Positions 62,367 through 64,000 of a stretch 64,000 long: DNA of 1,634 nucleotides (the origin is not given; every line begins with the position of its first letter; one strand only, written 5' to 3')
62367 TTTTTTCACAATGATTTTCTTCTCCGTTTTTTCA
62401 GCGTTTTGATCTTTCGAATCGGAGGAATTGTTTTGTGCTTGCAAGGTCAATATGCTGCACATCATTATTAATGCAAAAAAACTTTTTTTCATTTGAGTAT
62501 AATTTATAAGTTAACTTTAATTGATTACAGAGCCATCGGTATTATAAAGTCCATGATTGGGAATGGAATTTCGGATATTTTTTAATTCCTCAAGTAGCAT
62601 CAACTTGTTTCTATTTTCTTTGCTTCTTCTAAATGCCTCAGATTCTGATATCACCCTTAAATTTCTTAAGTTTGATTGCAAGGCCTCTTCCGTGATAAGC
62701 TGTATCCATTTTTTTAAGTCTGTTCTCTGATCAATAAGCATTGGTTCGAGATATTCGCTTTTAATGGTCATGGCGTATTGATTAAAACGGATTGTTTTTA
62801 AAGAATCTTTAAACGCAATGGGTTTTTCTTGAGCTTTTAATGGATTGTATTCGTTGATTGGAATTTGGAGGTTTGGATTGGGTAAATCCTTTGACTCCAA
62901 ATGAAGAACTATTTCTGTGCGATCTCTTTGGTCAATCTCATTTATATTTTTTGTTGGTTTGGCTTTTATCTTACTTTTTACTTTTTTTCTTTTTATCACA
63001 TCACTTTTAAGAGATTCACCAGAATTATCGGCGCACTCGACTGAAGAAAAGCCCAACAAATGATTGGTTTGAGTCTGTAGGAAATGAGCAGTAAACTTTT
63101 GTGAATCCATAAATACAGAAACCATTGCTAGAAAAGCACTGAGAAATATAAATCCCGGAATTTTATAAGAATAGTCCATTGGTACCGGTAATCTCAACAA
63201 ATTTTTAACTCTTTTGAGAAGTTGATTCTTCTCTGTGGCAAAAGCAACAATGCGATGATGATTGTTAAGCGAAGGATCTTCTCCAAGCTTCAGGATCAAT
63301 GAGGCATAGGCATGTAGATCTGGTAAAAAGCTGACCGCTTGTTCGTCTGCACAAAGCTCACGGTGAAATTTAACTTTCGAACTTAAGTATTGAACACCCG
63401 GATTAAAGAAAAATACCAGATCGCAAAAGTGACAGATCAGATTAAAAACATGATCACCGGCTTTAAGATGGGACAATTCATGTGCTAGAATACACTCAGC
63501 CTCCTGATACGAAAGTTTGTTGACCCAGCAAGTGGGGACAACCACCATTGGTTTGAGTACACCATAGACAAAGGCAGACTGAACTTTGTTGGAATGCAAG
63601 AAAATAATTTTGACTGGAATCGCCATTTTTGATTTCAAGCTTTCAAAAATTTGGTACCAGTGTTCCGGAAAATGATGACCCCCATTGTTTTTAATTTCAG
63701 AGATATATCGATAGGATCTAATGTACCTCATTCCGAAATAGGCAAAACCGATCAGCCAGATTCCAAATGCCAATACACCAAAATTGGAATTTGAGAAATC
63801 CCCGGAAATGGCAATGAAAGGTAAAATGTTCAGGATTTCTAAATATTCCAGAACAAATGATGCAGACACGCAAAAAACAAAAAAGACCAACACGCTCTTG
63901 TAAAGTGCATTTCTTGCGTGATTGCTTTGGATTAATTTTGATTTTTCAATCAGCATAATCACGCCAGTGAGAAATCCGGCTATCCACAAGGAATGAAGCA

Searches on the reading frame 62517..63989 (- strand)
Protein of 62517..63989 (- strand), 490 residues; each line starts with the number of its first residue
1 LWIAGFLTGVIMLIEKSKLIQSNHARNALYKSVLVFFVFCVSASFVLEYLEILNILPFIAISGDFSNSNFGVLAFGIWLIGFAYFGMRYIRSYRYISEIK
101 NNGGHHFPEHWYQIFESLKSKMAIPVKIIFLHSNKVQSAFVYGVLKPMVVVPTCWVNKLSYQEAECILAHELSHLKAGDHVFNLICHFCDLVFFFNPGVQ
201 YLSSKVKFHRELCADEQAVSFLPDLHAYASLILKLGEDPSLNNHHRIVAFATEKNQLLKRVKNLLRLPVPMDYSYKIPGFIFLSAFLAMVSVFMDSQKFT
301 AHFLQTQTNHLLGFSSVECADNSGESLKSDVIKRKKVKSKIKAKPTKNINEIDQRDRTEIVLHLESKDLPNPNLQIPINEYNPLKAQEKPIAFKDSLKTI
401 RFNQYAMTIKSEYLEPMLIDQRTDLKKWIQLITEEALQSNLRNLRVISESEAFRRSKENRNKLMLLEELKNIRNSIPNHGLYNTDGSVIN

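Call 54: search_protein_families(library=pfam, proteins=[window:62517-63989:-], max_evalue=0.00001)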
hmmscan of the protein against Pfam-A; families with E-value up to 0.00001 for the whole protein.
window:62517-63989:- (490 aa): 2 families
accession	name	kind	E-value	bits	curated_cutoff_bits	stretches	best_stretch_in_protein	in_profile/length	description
PF05569.17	Peptidase_M56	-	1.1e-28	100.7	31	1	76-264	104-296/296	BlaR1 peptidase M56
PF01435.24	Peptidase_M48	-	1.9e-09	38.1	20.3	1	127-210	26-112/186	Peptidase family M48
